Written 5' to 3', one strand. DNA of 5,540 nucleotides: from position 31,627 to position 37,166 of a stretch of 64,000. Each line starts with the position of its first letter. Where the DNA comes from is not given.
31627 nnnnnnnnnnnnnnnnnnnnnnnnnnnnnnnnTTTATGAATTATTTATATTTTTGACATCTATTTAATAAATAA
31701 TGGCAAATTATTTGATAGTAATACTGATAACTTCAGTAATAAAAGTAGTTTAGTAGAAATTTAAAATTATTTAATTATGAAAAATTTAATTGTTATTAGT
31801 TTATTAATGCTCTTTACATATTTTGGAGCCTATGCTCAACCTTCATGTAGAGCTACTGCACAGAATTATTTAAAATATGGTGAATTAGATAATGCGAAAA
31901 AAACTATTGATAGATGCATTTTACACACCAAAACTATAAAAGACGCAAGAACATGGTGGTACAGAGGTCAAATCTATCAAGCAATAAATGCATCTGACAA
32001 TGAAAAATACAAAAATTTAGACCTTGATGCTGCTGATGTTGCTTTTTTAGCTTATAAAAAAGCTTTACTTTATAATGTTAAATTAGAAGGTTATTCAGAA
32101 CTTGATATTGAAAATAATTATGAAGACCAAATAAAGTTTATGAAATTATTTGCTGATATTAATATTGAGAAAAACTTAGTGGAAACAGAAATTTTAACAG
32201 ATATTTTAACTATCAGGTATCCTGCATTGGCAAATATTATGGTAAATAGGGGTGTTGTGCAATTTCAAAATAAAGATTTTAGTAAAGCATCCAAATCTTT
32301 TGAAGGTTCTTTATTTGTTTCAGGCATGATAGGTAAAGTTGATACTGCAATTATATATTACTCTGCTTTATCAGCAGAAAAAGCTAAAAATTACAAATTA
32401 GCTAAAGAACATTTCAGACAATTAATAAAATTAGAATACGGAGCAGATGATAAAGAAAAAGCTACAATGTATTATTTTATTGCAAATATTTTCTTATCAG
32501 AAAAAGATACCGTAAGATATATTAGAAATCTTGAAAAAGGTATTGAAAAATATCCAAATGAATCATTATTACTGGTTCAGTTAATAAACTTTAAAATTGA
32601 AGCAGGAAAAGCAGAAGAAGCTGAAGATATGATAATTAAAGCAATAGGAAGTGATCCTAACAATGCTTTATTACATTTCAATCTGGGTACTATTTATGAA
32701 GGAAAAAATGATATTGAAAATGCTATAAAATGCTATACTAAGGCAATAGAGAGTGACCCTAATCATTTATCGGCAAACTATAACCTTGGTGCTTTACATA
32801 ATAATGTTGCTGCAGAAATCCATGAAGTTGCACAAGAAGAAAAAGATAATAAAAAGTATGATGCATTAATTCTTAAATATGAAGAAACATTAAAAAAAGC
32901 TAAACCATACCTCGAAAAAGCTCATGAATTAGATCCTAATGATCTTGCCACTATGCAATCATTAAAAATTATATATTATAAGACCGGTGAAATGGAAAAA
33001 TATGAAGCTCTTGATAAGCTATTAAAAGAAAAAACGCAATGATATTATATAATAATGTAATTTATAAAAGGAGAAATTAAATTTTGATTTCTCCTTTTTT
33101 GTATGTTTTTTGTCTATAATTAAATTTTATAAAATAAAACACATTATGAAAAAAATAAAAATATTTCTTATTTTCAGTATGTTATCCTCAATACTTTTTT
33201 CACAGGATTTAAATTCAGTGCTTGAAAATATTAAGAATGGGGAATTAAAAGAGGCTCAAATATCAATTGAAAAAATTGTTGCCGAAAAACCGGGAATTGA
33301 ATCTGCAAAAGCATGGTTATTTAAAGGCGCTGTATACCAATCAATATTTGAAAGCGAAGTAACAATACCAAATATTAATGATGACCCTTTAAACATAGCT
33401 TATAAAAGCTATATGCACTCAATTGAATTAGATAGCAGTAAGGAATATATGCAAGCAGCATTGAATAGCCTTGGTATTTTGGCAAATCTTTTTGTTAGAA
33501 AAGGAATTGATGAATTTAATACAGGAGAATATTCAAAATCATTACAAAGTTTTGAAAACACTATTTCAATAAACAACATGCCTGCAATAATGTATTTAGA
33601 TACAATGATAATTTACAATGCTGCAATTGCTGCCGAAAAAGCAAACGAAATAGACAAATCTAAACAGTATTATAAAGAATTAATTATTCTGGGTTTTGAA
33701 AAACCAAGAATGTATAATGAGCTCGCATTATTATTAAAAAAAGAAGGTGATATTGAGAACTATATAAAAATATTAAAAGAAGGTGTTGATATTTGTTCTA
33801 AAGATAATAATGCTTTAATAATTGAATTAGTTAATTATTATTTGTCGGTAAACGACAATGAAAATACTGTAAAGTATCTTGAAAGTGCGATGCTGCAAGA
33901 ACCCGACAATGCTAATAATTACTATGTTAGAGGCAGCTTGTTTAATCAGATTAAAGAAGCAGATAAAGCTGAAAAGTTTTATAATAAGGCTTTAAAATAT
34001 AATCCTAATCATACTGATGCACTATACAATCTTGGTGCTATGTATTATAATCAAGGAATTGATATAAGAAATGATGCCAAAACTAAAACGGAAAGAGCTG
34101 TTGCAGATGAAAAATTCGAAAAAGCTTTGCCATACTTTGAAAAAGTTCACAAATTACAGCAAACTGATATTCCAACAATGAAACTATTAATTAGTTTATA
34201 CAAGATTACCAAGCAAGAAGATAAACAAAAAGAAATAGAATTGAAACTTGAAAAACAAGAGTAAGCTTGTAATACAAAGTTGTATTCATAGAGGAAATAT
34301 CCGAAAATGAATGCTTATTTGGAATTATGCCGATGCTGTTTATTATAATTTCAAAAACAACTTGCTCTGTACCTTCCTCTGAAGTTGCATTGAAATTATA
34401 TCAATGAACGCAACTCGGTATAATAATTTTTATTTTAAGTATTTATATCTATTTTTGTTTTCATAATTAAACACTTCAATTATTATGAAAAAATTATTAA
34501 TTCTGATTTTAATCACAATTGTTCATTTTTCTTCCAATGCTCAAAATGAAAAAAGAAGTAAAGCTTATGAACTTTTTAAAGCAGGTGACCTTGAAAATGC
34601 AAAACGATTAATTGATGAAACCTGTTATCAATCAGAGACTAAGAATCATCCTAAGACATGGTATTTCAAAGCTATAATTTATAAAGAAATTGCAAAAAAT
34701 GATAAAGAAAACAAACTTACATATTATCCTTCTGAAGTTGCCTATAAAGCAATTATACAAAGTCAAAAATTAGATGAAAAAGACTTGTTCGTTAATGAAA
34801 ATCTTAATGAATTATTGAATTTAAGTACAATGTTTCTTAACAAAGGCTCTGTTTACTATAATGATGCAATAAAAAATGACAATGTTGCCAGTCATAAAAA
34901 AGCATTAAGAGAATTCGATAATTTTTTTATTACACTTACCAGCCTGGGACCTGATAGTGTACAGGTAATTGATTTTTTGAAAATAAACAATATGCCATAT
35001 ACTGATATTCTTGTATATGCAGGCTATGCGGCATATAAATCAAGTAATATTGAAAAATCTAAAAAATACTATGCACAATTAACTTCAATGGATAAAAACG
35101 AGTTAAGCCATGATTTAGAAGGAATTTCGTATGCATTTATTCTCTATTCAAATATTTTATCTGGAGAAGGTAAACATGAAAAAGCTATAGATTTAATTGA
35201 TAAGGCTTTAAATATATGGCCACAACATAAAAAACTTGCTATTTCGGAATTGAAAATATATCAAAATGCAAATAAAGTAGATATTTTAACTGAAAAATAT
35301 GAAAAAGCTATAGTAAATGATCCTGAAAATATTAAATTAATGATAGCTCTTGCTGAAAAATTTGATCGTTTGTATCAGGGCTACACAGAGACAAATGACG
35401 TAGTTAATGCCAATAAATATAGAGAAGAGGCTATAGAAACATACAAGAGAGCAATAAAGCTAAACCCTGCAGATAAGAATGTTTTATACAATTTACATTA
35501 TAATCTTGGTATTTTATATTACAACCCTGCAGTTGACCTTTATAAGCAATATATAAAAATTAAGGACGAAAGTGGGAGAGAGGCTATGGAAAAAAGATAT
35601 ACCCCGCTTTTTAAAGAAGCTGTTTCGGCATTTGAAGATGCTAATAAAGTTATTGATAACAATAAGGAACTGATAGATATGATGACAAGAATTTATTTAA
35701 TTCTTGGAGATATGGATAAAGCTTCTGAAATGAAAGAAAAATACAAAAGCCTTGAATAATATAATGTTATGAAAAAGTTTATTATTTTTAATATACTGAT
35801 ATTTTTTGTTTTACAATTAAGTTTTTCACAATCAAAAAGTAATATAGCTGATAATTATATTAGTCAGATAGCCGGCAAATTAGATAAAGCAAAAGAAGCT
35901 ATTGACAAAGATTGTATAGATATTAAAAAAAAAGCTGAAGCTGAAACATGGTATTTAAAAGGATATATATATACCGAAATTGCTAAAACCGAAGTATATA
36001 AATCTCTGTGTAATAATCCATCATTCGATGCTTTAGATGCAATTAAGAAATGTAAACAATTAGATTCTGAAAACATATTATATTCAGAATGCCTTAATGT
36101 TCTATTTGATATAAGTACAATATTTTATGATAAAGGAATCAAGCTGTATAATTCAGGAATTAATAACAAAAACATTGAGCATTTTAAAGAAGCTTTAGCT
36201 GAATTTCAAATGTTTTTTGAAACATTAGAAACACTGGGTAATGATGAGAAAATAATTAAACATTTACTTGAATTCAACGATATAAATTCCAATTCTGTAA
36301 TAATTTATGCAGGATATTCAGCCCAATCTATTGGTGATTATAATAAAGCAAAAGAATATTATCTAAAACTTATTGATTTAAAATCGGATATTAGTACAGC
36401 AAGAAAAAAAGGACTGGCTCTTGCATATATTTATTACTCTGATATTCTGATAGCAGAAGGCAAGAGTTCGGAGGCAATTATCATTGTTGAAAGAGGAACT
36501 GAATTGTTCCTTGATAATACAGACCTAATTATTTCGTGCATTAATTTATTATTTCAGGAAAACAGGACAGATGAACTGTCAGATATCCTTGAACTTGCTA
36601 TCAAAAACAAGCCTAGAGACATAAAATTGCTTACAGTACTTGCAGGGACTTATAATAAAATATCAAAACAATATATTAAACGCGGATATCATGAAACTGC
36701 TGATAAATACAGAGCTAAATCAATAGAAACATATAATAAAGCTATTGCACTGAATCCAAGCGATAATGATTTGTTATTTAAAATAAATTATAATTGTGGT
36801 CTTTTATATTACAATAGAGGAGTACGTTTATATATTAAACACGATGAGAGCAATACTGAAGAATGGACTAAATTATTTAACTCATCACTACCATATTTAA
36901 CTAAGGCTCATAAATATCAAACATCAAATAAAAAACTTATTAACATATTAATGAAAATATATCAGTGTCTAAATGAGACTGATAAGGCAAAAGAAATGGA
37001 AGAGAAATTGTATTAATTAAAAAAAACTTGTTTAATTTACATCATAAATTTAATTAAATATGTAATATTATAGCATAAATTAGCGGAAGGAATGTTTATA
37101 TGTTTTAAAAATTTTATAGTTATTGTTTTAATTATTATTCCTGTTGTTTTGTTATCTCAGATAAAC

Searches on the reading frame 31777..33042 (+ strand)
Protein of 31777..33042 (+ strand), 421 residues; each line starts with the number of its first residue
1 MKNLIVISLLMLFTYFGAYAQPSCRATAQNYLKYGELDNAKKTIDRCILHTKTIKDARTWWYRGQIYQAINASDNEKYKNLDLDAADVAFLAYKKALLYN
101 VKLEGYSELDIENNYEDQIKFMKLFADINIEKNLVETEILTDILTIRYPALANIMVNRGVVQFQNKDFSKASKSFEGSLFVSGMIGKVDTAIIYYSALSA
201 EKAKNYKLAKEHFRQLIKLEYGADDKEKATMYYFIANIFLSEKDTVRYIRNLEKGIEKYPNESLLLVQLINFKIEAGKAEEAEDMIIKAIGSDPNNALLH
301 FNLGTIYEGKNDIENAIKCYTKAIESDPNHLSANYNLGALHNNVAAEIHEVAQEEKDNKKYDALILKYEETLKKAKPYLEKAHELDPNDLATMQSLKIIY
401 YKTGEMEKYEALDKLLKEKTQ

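Call 66: search_protein_families(library=pfam, proteins=[window:31777-33042:+], max_evalue=0.00001)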
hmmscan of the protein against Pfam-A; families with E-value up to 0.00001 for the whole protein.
window:31777-33042:+ (421 aa): 12 families
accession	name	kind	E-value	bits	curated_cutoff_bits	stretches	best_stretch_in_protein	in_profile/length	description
PF07719.23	TPR_2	-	1.4e-17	62.7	27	1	297-330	1-34/34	Tetratricopeptide repeat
PF13181.12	TPR_8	-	1.9e-14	52.9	25.7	1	299-330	3-34/34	Tetratricopeptide repeat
PF14559.12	TPR_19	-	3e-13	50.3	25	0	249-299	11-61/68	Tetratricopeptide repeat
PF13431.12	TPR_17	-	3.7e-13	49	24.4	0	319-343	1-25/34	Tetratricopeptide repeat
PF13424.12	TPR_12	-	5e-13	49.5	30.1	0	272-326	12-74/77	Tetratricopeptide repeat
PF13428.12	TPR_14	-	5.6e-12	45.5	23.5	0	303-339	7-43/44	Tetratricopeptide repeat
PF00515.34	TPR_1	-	4.4e-11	42.5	27.8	1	298-330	2-34/34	Tetratricopeptide repeat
PF13432.12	TPR_16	-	2e-10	41.4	32.7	0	275-329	9-63/65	Tetratricopeptide repeat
PF13414.12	TPR_11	-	1e-09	38.3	26.8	1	310-341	7-38/42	TPR repeat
PF13174.12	TPR_6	-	3.1e-08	34.2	26.3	0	301-330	4-33/33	Tetratricopeptide repeat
PF10300.15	Iml2-TPR_39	-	8.1e-07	28.6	22.2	0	131-247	243-355/467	Iml2/Tetratricopeptide repeat protein 39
PF05843.20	Suf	-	3.8e-06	26.2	24.7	0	268-330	285-347/532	Suppressor of forked protein (Suf)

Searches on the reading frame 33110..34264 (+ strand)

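Call 67: search_protein_families(library=pfam, proteins=[window:33110-34264:+], max_evalue=0.00001)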
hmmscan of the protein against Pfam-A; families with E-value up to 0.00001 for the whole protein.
window:33110-34264:+ (384 aa): 9 families
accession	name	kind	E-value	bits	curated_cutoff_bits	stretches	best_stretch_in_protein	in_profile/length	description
PF00515.34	TPR_1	-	7.3e-12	45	27.8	0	271-301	4-34/34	Tetratricopeptide repeat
PF07719.23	TPR_2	-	8.3e-12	44.7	27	0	280-301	13-34/34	Tetratricopeptide repeat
PF13428.12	TPR_14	-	1.9e-09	37.7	23.5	0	271-310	4-43/44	Tetratricopeptide repeat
PF13181.12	TPR_8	-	1.9e-08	34.2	25.7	0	269-301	2-34/34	Tetratricopeptide repeat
PF13432.12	TPR_16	-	9.7e-08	32.8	32.7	0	240-295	3-58/65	Tetratricopeptide repeat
PF14559.12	TPR_19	-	3.3e-07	31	25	0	248-308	5-64/68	Tetratricopeptide repeat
PF13431.12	TPR_17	-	2.1e-06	28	24.4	0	290-316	1-27/34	Tetratricopeptide repeat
PF13414.12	TPR_11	-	6.1e-06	26.3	26.8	0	278-316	4-42/42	TPR repeat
PF13424.12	TPR_12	-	9.6e-06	26.2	30.1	0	265-296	42-73/77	Tetratricopeptide repeat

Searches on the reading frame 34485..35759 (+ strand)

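Call 67: search_protein_families(library=pfam, proteins=[window:34485-35759:+], max_evalue=0.00001)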
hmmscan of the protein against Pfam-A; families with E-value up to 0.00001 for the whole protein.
window:34485-35759:+ (424 aa): 5 families
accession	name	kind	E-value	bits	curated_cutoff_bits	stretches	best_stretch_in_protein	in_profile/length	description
PF13428.12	TPR_14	-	1.1e-09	38.5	23.5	0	309-337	13-41/44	Tetratricopeptide repeat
PF07719.23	TPR_2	-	1.6e-07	31.3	27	0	311-329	15-33/34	Tetratricopeptide repeat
PF14559.12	TPR_19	-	2.5e-07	31.4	25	0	227-264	3-40/68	Tetratricopeptide repeat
PF13424.12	TPR_12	-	2e-06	28.3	30.1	0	178-246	8-76/77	Tetratricopeptide repeat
PF00515.34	TPR_1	-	6e-06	26.3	27.8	0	314-328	18-32/34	Tetratricopeptide repeat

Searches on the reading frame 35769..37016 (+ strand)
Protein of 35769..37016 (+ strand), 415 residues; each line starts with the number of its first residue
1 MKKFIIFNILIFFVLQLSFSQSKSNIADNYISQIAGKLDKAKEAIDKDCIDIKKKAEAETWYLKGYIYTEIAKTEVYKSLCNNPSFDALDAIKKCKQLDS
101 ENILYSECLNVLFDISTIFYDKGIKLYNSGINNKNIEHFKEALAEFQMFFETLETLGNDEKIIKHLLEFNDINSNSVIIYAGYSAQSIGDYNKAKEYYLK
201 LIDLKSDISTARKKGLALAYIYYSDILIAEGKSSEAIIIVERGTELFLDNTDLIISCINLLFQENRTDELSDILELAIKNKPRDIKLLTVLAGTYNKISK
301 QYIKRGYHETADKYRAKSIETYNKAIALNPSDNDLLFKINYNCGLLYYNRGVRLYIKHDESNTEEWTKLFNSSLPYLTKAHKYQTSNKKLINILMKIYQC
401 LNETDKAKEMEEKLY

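Call 67: search_protein_families(library=pfam, proteins=[window:35769-37016:+], max_evalue=0.00001)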
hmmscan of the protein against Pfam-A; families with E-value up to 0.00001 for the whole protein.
window:35769-37016:+ (415 aa): 1 family
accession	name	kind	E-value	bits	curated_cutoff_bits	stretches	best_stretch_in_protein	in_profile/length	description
PF13428.12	TPR_14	-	1.2e-07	32.1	23.5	0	258-292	8-42/44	Tetratricopeptide repeat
